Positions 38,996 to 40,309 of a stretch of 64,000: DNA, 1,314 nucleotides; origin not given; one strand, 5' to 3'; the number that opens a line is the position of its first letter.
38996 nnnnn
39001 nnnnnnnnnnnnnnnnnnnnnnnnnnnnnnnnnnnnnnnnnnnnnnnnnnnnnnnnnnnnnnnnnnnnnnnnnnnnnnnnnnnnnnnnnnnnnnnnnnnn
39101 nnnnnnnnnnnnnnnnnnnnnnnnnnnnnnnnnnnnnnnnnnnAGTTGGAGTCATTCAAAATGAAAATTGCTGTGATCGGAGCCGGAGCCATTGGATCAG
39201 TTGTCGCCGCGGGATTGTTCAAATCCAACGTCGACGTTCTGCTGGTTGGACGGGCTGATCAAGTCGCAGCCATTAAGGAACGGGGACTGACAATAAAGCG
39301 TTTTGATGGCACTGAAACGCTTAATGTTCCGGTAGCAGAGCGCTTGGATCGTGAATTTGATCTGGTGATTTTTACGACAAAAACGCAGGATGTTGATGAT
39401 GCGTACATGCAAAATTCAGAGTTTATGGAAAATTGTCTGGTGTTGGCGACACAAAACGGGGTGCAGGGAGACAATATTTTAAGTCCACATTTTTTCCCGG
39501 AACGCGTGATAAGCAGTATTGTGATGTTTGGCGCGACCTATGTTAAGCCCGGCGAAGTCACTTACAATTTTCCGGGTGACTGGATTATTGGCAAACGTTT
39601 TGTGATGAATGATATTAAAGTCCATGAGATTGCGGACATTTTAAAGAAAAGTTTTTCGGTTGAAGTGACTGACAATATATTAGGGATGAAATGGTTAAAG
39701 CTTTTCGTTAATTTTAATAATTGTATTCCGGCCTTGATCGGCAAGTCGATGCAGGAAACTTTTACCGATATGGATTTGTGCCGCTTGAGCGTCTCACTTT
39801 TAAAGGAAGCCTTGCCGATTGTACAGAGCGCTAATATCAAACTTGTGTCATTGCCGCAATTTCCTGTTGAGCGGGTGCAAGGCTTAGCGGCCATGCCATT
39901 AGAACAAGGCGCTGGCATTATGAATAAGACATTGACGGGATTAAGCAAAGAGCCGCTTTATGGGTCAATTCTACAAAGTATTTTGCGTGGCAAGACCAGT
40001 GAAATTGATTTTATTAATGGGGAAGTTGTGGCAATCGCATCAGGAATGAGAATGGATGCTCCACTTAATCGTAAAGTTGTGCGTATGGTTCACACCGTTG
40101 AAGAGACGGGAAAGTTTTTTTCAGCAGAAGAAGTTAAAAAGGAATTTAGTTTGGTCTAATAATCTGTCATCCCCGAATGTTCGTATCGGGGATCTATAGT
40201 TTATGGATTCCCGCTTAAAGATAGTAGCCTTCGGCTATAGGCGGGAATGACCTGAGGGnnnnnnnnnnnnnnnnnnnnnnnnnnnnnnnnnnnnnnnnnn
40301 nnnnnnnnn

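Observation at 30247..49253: Aromatic-type (type II) polyketide synthase locus on the same contiguous sequence as a PVC/Omnitrophota-like rRNA operon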

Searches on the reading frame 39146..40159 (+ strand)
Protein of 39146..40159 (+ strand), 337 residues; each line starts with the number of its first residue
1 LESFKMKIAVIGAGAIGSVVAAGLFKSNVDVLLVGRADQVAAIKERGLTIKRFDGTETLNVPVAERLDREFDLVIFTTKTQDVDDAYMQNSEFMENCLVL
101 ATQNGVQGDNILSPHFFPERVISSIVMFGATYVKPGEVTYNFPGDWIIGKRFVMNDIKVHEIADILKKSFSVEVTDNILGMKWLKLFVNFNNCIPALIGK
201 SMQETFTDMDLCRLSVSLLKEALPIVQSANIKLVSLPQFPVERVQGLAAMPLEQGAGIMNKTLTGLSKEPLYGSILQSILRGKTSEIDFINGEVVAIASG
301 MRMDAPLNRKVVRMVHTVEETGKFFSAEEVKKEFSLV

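Call 6: search_protein_families(library=pfam, proteins=[window:39146-40159:+], max_evalue=0.01)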
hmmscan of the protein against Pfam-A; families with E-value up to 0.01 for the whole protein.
window:39146-40159:+ (337 aa): 6 families
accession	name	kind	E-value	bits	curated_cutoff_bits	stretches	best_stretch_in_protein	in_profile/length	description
PF02558.23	ApbA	-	4.9e-29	101.3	22.2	1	8-150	1-147/150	Ketopantoate reductase PanE/ApbA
PF08546.17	ApbA_C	-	4.7e-16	59.7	22.7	1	177-319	1-125/125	Ketopantoate reductase PanE/ApbA C terminal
PF02737.24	3HCDH_N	-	0.00051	20.4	22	1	7-88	1-81/180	3-hydroxyacyl-CoA dehydrogenase, NAD binding domain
PF03807.23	F420_oxidored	-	0.0018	19.3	21.6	1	7-89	1-78/94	NADP oxidoreductase coenzyme F420-dependent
PF07992.20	Pyr_redox_2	-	0.0051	16.7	26.1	1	7-41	144-178/291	Pyridine nucleotide-disulphide oxidoreductase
PF00070.33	Pyr_redox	-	0.0053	17.7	22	0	7-41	1-35/82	Pyridine nucleotide-disulphide oxidoreductase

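Call 19: search_protein_families(library=ncbifam, proteins=[window:39146-40159:+], max_evalue=0.001)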
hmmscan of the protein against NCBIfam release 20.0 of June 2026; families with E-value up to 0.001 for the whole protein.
window:39146-40159:+ (337 aa): 19 families
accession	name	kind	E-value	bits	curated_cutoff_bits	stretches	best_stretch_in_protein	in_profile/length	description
TIGR00745.1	apbA_panE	subfamily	1.1e-47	162.9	141.35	1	7-320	1-303/305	2-dehydropantoate 2-reductase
NF005092.1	PRK06522.2-3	equivalog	7.1e-41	140.3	500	1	6-319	1-295/296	2-dehydropantoate 2-reductase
NF006083.0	PRK08229.1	equivalog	1.2e-39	136.3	371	1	5-330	2-330/341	2-dehydropantoate 2-reductase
NF005091.0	PRK06522.2-2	equivalog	1.7e-36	126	252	1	6-320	2-298/302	2-dehydropantoate 2-reductase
NF005088.0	PRK06522.1-2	subfamily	5.8e-30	104.5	371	1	6-321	1-304/308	2-dehydropantoate 2-reductase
NF005089.0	PRK06522.1-4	subfamily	3.3e-27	95.7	223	2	6-106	1-104/326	2-dehydropantoate 2-reductase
NF009541.0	PRK12921.1-1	equivalog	1.5e-20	73.7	338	1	5-261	5-252/297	oxidoreductase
NF005093.0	PRK06522.2-4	equivalog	9.7e-20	71.1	308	1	5-190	3-190/304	2-dehydropantoate 2-reductase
NF005094.0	PRK06522.2-5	equivalog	5.1e-19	68.7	382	1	6-185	1-186/307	2-dehydropantoate 2-reductase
NF005087.0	PRK06522.1-1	equivalog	1.2e-17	64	351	2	6-189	1-180/296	2-dehydropantoate 2-reductase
NF004887.0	PRK06249.1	equivalog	8.4e-16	58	360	1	2-237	2-246/316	putative 2-dehydropantoate 2-reductase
NF009542.0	PRK12921.1-4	equivalog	7.4e-15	55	288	1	6-233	2-216/286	oxidoreductase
NF004311.0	PRK05708.1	equivalog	1.7e-11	43.6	378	1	5-189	2-188/305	putative 2-dehydropantoate 2-reductase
NF009543.0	PRK12921.1-5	equivalog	7.5e-11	41.7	339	1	6-95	1-93/305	oxidoreductase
NF005090.0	PRK06522.2-1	equivalog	6.6e-09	35.4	496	1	5-198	2-196/296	2-dehydropantoate 2-reductase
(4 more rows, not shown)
